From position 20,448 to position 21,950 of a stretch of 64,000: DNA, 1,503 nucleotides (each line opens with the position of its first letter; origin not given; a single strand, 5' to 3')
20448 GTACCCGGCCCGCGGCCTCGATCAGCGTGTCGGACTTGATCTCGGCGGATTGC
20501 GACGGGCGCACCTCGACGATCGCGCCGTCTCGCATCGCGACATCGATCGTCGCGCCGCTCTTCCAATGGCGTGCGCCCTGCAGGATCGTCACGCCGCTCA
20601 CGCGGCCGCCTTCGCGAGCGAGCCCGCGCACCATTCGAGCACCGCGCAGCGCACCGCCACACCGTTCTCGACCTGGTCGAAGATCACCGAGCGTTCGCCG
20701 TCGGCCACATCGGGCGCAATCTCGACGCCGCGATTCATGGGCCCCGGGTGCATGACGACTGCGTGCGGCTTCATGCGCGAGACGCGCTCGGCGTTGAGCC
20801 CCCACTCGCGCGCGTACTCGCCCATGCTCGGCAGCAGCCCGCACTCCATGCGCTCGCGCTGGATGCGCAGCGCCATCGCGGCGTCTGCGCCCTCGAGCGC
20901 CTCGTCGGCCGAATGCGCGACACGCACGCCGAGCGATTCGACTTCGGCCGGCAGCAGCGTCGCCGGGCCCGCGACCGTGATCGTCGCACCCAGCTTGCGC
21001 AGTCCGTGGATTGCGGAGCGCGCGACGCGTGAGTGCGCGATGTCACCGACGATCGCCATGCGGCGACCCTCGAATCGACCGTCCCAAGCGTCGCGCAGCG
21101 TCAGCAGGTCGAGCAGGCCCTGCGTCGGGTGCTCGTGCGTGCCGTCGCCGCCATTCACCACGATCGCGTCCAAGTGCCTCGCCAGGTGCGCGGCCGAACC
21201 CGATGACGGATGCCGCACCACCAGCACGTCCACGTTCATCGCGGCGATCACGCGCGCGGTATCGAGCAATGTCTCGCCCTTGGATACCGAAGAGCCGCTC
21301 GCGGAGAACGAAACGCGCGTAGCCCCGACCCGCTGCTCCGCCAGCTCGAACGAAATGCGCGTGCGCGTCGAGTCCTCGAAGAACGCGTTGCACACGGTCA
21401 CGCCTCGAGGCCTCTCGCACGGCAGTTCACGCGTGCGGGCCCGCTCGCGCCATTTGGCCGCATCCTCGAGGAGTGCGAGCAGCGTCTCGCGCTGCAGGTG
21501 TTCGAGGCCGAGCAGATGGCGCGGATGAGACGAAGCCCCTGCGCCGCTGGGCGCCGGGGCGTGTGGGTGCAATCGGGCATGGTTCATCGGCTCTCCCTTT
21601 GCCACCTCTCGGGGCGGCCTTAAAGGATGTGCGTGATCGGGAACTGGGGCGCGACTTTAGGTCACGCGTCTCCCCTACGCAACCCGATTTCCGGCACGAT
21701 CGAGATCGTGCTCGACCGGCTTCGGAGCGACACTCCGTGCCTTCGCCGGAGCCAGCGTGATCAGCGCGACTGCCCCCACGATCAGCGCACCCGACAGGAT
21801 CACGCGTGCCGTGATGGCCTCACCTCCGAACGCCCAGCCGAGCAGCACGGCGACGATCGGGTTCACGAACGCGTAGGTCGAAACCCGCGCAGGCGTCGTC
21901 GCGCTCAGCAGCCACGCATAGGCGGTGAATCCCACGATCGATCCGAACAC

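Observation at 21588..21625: PyrR-binding RNA motif over the pyrB RBS, with pyrR encoded 6 kb away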

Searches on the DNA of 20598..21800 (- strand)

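Call 4: search_rna_families(source=window, start=21400, end=21800, threshold=evalue, max_evalue=10, show_alignments=5)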
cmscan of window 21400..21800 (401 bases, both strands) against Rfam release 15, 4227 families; matches with E-value up to 10: 2.
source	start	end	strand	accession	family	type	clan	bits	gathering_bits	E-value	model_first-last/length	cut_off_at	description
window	21530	21630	-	RF00515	PyrR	Cis-reg;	-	30.3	54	0.022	1-115/115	no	PyrR binding site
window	21541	21617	+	RF00942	mir-1224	Gene; miRNA;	-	16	105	4.6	1-86/86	no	mir-1224 microRNA precursor family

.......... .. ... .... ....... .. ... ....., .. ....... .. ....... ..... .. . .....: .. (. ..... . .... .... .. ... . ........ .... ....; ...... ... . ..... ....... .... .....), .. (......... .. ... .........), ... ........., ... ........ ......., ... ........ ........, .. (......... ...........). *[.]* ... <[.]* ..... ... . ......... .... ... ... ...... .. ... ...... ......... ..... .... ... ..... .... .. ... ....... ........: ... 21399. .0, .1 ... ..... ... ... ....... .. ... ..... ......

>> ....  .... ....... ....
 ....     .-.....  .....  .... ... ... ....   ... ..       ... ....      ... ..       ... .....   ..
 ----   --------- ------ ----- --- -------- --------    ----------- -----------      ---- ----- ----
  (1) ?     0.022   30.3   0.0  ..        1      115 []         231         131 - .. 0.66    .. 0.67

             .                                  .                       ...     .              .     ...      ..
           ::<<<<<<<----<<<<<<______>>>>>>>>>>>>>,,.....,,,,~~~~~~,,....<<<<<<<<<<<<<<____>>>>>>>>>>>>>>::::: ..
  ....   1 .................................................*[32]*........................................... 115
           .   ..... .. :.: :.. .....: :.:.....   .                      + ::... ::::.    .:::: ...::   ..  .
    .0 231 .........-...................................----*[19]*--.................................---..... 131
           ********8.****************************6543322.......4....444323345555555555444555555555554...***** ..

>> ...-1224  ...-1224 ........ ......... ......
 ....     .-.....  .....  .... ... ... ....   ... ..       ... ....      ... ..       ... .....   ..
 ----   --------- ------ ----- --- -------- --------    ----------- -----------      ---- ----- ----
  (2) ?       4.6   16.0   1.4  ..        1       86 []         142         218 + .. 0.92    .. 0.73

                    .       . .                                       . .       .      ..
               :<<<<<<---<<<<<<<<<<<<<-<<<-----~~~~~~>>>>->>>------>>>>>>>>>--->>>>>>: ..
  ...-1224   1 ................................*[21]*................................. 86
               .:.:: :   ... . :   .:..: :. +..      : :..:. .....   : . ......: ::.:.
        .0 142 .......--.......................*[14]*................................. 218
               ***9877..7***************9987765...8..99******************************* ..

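Call 36: build_rna_model(alignment_id=A4, structure=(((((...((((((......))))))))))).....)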
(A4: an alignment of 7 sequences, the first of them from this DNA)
Model R1 built from alignment A4 (7 sequences, 36 columns); structure: as given.
model positions 36; base pairs 11; branch points 0; effective number of sequences 7; information 1.19 bits per position. Calibrated on 0.2 Mb of random sequence (short: E-values are rough).
structure used (alignment columns):
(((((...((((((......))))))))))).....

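Call 37: search_with_rna_model(model_id=R1, sources=[window, L001, L002, L003, L004, L005, L006, L007, L008, L009, L010, L011, L012, L013, L014, L015, L016, L017, L018, L019, L020], max_evalue=10, make_alignment=true)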
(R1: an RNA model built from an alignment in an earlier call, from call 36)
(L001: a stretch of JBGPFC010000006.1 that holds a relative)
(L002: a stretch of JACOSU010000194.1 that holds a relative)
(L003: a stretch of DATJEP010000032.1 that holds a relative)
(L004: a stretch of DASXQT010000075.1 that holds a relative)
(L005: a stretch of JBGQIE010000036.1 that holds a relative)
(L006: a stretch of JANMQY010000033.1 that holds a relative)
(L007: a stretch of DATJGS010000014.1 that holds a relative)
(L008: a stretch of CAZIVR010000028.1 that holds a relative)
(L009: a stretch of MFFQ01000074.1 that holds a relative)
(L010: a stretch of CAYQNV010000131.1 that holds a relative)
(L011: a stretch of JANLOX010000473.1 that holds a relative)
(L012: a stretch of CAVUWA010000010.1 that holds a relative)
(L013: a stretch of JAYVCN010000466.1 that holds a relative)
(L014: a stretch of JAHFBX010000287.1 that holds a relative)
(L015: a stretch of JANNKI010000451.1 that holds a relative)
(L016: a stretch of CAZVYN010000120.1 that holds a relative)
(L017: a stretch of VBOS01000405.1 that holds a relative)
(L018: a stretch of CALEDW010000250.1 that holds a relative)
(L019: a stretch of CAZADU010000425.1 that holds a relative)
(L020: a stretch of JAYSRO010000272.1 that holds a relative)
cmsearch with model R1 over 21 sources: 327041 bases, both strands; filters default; matches with E-value up to 10: 26.
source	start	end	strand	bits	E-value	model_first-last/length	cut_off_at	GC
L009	3163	3198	+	56.1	7.6e-12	1-36/36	no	0.69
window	21591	21626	-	55.1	1.4e-11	1-36/36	no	0.64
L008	9904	9939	+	52.5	6.9e-11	1-36/36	no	0.61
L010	9939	9974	+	50.4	2.5e-10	1-36/36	no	0.69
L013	4066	4101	+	50.4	2.5e-10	1-36/36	no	0.69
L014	895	930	+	50.4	2.5e-10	1-36/36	no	0.69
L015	228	263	+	49.5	4.2e-10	1-36/36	no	0.67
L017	389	424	+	49.3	4.8e-10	1-36/36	no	0.64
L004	9891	9926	+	46.4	2.8e-09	1-36/36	no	0.67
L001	9962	9998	+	46.4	2.9e-09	1-36/36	no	0.68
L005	9942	9979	+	39.5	1.9e-07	1-36/36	no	0.71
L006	2371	2409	+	37.3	7.4e-07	1-36/36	no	0.64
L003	427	465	+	36.1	1.5e-06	1-36/36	no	0.67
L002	9959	9997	+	36.1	1.5e-06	1-36/36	no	0.67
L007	9959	9997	+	35.9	1.8e-06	1-36/36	no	0.72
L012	9933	9968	+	35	3e-06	1-36/36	no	0.64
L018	2040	2075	+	34.1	5.2e-06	1-36/36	no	0.78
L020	9940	9976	+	32.4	1.5e-05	1-36/36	no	0.57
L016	189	224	+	29.4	9e-05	1-36/36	no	0.53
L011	9901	9937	+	28.9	0.00012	1-36/36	no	0.59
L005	1178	1197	+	14.2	0.96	7-26/36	no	0.95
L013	3621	3662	+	14.1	1.1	1-36/36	no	0.76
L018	2117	2136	+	13.3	1.6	7-26/36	no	0.95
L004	6848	6888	+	12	3.8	1-36/36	no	0.83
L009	3078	3113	-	11.6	4.9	1-36/36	no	0.78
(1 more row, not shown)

Alignment A5: 26 matches aligned to the model, 60 columns, each read 5' to 3' on its own strand. Consensus structure (alignment columns), stored with it:
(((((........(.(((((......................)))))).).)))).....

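Call 44: search_with_rna_model(model_id=R1, sources=[L021, L022, L023, L024, L025, L026, L027, L028, L029, L030, L031, L032, L033, L034, L035, L036, L037, L038, L039, L040, L041, L042, L043, L044, L045, L046, L047, L048, L049, L050, L051, L052, L053], max_evalue=1)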
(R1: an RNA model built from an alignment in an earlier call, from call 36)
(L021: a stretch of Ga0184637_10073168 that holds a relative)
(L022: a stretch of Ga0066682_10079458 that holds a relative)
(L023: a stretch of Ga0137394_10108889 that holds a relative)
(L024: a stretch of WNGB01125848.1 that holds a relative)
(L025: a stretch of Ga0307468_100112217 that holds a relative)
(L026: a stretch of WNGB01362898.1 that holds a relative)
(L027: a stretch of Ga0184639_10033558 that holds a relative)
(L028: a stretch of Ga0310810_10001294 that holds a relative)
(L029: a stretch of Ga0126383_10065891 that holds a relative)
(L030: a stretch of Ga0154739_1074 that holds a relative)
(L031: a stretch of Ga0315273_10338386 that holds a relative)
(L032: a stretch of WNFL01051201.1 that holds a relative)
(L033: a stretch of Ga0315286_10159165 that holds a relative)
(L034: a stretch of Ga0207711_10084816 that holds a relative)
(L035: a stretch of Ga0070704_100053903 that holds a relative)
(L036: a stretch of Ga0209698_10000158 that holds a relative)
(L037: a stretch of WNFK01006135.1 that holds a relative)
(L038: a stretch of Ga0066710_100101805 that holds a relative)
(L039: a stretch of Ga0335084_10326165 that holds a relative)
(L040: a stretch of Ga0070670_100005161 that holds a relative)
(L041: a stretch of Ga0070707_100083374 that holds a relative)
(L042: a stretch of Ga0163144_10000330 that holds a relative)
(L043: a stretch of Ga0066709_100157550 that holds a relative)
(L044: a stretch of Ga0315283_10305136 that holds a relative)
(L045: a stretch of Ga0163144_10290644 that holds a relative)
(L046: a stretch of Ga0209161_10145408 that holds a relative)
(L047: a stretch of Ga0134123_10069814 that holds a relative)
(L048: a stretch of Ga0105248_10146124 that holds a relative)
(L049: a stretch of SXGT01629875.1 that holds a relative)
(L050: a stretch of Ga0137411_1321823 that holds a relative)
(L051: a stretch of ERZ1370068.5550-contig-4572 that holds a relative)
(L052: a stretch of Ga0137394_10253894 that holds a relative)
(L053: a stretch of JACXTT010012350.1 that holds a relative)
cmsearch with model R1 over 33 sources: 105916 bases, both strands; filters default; matches with E-value up to 1: 29.
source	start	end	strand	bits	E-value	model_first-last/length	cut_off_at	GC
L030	2962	2997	+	56.1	2.5e-12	1-36/36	no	0.69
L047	2225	2260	+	52.8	1.8e-11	1-36/36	no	0.61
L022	383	418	+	50.3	8.5e-11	1-36/36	no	0.64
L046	329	364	+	49.3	1.5e-10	1-36/36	no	0.64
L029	1083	1118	+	49.1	1.8e-10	1-36/36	no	0.64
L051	1597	1632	+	49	1.9e-10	1-36/36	no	0.72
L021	203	238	+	48.7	2.3e-10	1-36/36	no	0.69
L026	67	102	+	45.3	1.8e-09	1-36/36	no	0.69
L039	294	330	+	40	4.7e-08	1-36/36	no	0.59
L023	1012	1049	+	39.5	6.1e-08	1-36/36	no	0.71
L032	2816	2853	+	39.5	6.1e-08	1-36/36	no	0.71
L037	1116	1153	+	39.5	6.1e-08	1-36/36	no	0.71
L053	2901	2937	+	39.5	6.3e-08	1-36/36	no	0.57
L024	883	919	+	38.7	1e-07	1-36/36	no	0.7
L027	237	273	+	37.5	2.1e-07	1-36/36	no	0.62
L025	451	489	+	36.2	4.7e-07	1-36/36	no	0.69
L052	1083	1118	+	36.2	4.8e-07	1-36/36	no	0.61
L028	2959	2997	+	35.9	5.7e-07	1-36/36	no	0.72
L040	2896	2932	+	35.5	7.1e-07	1-36/36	no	0.62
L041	424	461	+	34.8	1.1e-06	1-36/36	no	0.66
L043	547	584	+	34.8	1.1e-06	1-36/36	no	0.66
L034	963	999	+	33.8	2e-06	1-36/36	no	0.65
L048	2044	2080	+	33.8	2e-06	1-36/36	no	0.65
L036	2932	2970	+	33.8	2e-06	1-36/36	no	0.67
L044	420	456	+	33.1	3.1e-06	1-36/36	no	0.59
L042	2223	2258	+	29.4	2.9e-05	1-36/36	no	0.53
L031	46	81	+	26.8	0.00014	1-36/36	no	0.67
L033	1407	1442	+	26.8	0.00014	1-36/36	no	0.67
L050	835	869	+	26.4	0.00018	1-36/36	no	0.63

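Call 46: search_rna_families(sources=[L001, L004, L009, L017, L012, L020, L003, L006, L016, L018], threshold=gathering, show_alignments=2)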
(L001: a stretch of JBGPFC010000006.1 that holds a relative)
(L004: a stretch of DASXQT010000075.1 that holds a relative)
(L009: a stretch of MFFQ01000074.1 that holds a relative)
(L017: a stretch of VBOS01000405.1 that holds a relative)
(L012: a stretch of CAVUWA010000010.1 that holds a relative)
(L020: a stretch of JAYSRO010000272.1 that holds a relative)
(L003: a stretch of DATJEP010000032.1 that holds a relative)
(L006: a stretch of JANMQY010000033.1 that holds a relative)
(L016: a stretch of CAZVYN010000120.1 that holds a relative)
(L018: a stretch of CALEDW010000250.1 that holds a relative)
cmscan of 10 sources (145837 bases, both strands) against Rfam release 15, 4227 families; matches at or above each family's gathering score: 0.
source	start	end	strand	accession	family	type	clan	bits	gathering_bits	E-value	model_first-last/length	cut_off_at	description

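Call 48: search_rna_families(source=L017, start=300, end=560, threshold=evalue, max_evalue=1, show_alignments=1)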
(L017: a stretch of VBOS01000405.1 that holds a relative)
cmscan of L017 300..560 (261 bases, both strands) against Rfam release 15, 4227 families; matches with E-value up to 1: 2.
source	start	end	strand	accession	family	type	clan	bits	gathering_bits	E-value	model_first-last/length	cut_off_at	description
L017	385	487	+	RF00515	PyrR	Cis-reg;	-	41.9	54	9.8e-05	1-115/115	no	PyrR binding site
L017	437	487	+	RF02399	NsiR1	Gene; sRNA;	-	17.8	39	0.28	1-60/60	no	Nitrogen stress-induced RNA 1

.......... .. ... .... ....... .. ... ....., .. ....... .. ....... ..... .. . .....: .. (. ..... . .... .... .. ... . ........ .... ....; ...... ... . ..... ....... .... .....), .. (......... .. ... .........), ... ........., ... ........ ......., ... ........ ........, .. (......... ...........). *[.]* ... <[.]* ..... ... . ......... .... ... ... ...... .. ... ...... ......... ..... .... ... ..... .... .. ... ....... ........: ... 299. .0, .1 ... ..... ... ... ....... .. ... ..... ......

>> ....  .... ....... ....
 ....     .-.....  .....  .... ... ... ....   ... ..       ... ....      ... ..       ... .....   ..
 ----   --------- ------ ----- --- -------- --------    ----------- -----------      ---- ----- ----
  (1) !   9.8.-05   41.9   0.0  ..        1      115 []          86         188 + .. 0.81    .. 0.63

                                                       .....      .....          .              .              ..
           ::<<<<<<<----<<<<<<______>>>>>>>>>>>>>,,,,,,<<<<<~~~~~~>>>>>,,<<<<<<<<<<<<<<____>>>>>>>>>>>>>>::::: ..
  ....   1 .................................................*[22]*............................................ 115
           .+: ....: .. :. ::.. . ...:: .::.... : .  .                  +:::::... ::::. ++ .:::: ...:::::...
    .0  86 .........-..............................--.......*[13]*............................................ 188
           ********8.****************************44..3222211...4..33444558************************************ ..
